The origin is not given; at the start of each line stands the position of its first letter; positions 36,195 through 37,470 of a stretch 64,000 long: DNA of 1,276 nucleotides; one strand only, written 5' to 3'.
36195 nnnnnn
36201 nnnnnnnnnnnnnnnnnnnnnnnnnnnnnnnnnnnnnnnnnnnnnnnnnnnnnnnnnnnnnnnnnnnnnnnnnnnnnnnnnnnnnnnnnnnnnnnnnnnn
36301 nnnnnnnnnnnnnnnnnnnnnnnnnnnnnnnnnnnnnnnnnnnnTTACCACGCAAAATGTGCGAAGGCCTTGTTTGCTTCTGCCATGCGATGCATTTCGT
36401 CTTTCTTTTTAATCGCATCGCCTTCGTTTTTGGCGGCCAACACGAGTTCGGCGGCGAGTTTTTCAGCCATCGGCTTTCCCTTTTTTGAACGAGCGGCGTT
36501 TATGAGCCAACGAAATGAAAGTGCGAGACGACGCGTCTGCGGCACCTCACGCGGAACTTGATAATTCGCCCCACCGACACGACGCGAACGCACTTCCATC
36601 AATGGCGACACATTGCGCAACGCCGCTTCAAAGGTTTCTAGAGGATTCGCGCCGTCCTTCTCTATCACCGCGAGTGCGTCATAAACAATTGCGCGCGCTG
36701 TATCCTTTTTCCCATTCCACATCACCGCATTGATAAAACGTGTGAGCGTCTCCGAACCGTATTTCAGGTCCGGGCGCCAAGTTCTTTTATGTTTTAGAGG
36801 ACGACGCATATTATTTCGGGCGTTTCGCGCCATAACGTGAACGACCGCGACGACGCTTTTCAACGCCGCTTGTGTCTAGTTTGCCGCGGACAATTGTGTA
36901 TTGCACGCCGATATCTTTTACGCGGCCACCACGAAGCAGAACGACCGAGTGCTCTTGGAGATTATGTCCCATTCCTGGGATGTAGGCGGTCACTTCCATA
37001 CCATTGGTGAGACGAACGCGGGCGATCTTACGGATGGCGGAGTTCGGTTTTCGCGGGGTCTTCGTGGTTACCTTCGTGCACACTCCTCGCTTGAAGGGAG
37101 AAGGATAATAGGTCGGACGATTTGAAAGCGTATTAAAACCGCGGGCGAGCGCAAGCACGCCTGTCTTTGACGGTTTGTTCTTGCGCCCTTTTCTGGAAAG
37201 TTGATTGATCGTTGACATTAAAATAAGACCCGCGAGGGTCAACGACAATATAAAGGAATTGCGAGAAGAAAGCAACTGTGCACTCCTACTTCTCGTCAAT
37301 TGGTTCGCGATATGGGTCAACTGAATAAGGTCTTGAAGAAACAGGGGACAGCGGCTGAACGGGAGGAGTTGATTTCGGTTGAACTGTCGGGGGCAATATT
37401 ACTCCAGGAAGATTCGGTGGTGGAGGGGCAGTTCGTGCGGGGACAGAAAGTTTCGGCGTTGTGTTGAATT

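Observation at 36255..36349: A conserved ~95-bp terminator-palindrome-promoter module occurs twice: upstream of fusA (copy B) and upstream of the NYN-domain gene (copy A, 50885-50978)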

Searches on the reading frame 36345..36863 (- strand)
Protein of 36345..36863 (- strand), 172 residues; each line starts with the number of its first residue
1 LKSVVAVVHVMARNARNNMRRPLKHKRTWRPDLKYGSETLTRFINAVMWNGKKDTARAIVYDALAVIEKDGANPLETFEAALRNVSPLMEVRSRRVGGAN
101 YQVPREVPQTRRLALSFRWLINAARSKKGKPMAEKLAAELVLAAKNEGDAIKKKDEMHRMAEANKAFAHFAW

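Call 14: search_protein_families(library=pfam, proteins=[window:36345-36863:-])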
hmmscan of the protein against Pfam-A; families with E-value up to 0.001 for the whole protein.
window:36345-36863:- (172 aa): 1 family
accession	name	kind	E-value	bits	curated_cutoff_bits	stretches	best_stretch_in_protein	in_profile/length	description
PF00177.27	Ribosomal_S7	-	2e-56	190.2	24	1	20-165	2-148/148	Ribosomal protein S7p/S5e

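Call 37: find_homologous_proteins(query=window:36348-36809:-)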
Query seq(154 aa) (154 aa): 8000 proteins with E <= 0.001 among 8000 candidates; the best 120 are listed.
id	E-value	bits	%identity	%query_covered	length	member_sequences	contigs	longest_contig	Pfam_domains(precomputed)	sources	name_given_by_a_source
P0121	1.2e-89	316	94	100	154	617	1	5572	PF00177.28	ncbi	-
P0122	7.8e-89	313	91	100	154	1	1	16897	PF00177.28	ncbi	ncbi:MAG: 30S ribosomal protein S7 [bacterium]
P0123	2.4e-88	312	92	100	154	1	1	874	PF00177.28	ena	-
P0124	7.1e-88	310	91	100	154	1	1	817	PF00177.28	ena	-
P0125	1.5e-87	309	92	100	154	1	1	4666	PF00177.28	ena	-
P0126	1.9e-87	309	90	100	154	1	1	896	PF00177.28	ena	-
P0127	2.5e-87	309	90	100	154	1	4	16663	PF00177.28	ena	-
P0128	5.5e-87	307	90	100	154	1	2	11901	PF00177.28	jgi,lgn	jgi:small subunit ribosomal protein S7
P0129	7.1e-87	307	91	100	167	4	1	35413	PF00177.28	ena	-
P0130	7.6e-87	307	90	100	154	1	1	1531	PF00177.28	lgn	-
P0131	1.0e-86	307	90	100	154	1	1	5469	PF00177.28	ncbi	-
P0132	1.2e-86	306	90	100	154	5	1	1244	PF00177.28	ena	-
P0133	1.4e-86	306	90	100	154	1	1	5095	PF00177.28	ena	-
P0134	1.9e-86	306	90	100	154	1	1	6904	PF00177.28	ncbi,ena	-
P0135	2.0e-86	306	90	100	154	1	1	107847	PF00177.28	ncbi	-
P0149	2.2e-85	302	89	100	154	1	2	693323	PF00177.28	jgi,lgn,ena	-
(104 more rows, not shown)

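Call 38: find_encoding_contigs(protein=P0149, flank=10000, max_places=2)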
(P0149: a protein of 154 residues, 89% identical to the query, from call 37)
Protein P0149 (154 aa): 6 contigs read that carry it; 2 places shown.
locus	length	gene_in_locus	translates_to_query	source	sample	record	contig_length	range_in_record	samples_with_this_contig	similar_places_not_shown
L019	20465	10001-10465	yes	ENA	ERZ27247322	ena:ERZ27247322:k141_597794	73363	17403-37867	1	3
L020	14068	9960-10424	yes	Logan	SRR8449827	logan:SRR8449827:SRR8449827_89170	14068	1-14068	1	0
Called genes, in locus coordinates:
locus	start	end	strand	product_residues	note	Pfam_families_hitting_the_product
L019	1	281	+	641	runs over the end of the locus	PF00580:UvrD-helicase, PF13245:AAA_19, PF13361:UvrD_C, PF13538:UvrD_C_2 (faint)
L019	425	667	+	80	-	-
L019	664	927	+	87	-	PF05016:ParE_toxin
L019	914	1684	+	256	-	PF00398:RrnaAD, PF13649:Methyltransf_25 (weak)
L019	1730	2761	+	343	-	PF18884:TSP3_bac (weak)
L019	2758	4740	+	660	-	-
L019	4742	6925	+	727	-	-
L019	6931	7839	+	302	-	-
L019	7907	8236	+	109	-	PF10571:UPF0547 (weak), PF13240:Zn_Ribbon_1 (weak), PF13248:Zn_ribbon_3 (weak)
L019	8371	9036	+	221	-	PF01797:Y1_Tnp (weak)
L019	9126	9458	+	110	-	-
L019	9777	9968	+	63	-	PF00164:Ribosom_S12_S23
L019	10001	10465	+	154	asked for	PF00177:Ribosomal_S7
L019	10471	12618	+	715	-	PF00009:GTP_EFTU, PF03144:GTP_EFTU_D2, PF22042:EF-G_D2, PF14492:EFG_III, PF16658:RF3_C (weak), PF03764:EFG_IV, PF00679:EFG_C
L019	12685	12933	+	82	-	-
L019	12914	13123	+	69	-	PF07927:HicA_toxin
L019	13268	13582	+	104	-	-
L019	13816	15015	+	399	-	PF00009:GTP_EFTU, PF03144:GTP_EFTU_D2, PF03143:GTP_EFTU_D3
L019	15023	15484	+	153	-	PF00338:Ribosomal_S10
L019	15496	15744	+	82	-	-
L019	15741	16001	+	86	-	PF15738:YafQ_toxin (weak), PF05016:ParE_toxin (weak)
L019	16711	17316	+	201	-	PF00297:Ribosomal_L3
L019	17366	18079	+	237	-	PF00573:Ribosomal_L4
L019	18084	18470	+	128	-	PF00276:Ribosomal_L23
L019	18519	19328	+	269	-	PF00181:Ribosomal_L2_N, PF03947:Ribosomal_L2_C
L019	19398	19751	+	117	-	-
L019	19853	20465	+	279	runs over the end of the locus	PF02498:Bro-N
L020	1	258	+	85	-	?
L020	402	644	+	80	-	-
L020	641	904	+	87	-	PF05016:ParE_toxin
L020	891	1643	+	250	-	PF00398:RrnaAD, PF13649:Methyltransf_25 (faint)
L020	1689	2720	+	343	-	PF18884:TSP3_bac (weak)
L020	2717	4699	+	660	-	-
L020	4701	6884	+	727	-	-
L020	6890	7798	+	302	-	-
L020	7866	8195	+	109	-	PF10571:UPF0547 (weak), PF13240:Zn_Ribbon_1 (weak), PF13248:Zn_ribbon_3 (weak)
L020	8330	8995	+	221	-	PF01797:Y1_Tnp (weak)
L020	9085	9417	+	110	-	-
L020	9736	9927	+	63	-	PF00164:Ribosom_S12_S23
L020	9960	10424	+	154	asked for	PF00177:Ribosomal_S7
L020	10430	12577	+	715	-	PF00009:GTP_EFTU, PF03144:GTP_EFTU_D2, PF22042:EF-G_D2, PF14492:EFG_III, PF16658:RF3_C (weak), PF03764:EFG_IV, PF00679:EFG_C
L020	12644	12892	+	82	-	-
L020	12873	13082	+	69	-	PF07927:HicA_toxin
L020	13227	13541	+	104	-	-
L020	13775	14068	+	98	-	?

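Call 39: find_encoding_contigs(protein=P0121, flank=3000, max_places=4)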
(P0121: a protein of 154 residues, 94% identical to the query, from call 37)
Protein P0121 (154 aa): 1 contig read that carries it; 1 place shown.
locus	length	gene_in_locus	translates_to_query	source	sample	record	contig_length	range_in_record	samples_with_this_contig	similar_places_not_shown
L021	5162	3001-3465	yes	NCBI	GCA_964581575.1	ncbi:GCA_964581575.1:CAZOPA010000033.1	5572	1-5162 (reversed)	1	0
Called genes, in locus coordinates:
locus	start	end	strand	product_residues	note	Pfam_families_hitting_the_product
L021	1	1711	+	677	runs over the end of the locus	-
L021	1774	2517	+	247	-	-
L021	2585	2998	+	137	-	PF00164:Ribosom_S12_S23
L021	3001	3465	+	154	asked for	PF00177:Ribosomal_S7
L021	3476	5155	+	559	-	PF00009:GTP_EFTU, PF22042:EF-G_D2, PF03144:GTP_EFTU_D2, PF14492:EFG_III, PF16658:RF3_C (weak), PF03764:EFG_IV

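Call 40: find_encoding_contigs(protein=P0122, flank=3000, max_places=3)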
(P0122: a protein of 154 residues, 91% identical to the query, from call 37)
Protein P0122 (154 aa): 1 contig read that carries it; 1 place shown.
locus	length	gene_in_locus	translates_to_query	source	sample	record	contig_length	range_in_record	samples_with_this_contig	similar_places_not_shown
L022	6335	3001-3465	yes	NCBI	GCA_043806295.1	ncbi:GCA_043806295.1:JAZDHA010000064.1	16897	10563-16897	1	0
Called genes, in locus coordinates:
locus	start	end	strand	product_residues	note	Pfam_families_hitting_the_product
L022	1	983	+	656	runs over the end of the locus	-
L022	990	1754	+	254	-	-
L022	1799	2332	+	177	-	PF01936:NYN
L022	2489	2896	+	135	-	PF00164:Ribosom_S12_S23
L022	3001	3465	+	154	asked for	PF00177:Ribosomal_S7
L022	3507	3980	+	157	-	-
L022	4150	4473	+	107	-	-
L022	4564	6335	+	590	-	PF00009:GTP_EFTU, PF22042:EF-G_D2, PF03144:GTP_EFTU_D2, PF14492:EFG_III, PF16658:RF3_C (weak), PF03764:EFG_IV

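Call 49: find_encoding_contigs(protein=window:36345-36809:-, flank=10000, max_places=10)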
Protein window:36345-36809:- (154 aa): 3 contigs read that carry it; 3 places shown.
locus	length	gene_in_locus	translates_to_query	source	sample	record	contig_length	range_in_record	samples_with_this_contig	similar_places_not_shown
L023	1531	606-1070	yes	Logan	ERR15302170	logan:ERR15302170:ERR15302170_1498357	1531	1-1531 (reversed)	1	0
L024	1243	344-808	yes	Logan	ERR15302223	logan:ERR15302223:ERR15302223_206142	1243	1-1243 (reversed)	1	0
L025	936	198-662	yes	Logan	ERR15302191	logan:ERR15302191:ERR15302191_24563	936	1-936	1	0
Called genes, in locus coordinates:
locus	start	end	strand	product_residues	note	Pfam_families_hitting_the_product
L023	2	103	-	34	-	?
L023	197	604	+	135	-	PF00164:Ribosom_S12_S23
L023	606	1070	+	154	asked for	PF00177:Ribosomal_S7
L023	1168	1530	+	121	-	?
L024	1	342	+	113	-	?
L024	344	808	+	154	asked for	PF00177:Ribosomal_S7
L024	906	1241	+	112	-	?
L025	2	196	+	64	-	?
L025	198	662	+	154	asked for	PF00177:Ribosomal_S7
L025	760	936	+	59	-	?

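Call 56: find_encoding_contigs(protein=P0129, flank=10000, max_places=3)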
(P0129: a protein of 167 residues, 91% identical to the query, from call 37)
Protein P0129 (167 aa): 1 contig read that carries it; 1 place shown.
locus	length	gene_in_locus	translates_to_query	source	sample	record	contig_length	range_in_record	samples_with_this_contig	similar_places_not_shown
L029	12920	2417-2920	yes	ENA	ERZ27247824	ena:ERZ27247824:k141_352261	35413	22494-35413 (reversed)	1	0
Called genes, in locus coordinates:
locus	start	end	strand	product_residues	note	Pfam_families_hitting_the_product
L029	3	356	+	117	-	?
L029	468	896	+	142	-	-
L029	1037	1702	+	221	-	PF01797:Y1_Tnp (weak)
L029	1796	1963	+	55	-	-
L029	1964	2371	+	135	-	PF00164:Ribosom_S12_S23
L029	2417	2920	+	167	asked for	PF00177:Ribosomal_S7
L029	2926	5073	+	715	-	PF00009:GTP_EFTU, PF03144:GTP_EFTU_D2, PF22042:EF-G_D2, PF14492:EFG_III, PF16658:RF3_C (weak), PF03764:EFG_IV, PF00679:EFG_C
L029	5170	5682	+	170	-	-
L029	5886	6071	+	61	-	-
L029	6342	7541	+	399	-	PF00009:GTP_EFTU, PF03144:GTP_EFTU_D2, PF03143:GTP_EFTU_D3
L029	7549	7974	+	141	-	PF00338:Ribosomal_S10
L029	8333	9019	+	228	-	PF00297:Ribosomal_L3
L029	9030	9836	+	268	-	PF00573:Ribosomal_L4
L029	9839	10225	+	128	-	PF00276:Ribosomal_L23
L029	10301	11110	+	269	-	PF00181:Ribosomal_L2_N, PF03947:Ribosomal_L2_C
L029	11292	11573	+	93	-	PF00203:Ribosomal_S19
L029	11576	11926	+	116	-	PF00237:Ribosomal_L22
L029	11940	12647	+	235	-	PF07650:KH_2, PF00189:Ribosomal_S3_C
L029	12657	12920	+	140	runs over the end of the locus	PF00252:Ribosomal_L16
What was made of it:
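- Closest known: IS200/IS605-derived palindrome-associated transposable elements. Same: Y1_Tnp-like genes exist in related genomes (calls 38, 56).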

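Call 57: find_encoding_contigs(protein=P0135, flank=10000, max_places=3)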
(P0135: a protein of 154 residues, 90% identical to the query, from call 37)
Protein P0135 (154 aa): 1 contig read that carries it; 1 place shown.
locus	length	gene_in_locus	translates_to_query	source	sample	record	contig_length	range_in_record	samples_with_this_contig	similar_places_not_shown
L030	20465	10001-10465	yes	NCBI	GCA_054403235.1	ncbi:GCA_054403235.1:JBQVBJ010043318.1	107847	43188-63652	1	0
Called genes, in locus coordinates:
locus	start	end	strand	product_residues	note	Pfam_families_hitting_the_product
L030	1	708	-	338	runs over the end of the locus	PF01476:LysM, PF23446:LysM1_NFP_LYK (faint), PF23473:LysM3_LYK4_5 (weak), PF01476:LysM, PF01551:Peptidase_M23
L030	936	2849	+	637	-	PF00580:UvrD-helicase, PF13245:AAA_19, PF13604:AAA_30 (faint), PF01443:Viral_helicase1 (faint), PF13361:UvrD_C, PF13538:UvrD_C_2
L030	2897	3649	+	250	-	PF00398:RrnaAD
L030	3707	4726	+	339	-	PF18884:TSP3_bac (weak)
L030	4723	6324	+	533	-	-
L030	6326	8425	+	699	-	-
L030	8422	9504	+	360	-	-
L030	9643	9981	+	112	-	PF00164:Ribosom_S12_S23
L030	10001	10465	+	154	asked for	PF00177:Ribosomal_S7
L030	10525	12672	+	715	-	PF00009:GTP_EFTU, PF03144:GTP_EFTU_D2, PF22042:EF-G_D2, PF14492:EFG_III, PF16658:RF3_C (weak), PF03764:EFG_IV, PF00679:EFG_C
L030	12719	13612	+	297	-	-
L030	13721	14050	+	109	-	PF05656:DUF805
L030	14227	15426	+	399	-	PF00009:GTP_EFTU, PF03144:GTP_EFTU_D2, PF03143:GTP_EFTU_D3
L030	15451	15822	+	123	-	PF00338:Ribosomal_S10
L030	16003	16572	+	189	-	-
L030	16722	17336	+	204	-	PF00297:Ribosomal_L3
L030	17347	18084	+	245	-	PF00573:Ribosomal_L4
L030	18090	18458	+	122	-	PF00276:Ribosomal_L23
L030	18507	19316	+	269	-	PF00181:Ribosomal_L2_N, PF03947:Ribosomal_L2_C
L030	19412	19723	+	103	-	PF00203:Ribosomal_S19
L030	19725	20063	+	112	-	PF00237:Ribosomal_L22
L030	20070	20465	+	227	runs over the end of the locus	PF07650:KH_2, PF00189:Ribosomal_S3_C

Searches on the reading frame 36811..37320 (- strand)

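Call 14: search_protein_families(library=pfam, proteins=[window:36811-37320:-])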
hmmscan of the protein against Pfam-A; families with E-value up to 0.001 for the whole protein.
window:36811-37320:- (169 aa): 1 family
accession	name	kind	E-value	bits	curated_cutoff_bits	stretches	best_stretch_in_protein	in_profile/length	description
PF00164.32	Ribosom_S12_S23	-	2.7e-31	108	22.3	1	71-169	8-109/110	Ribosomal protein S12/S23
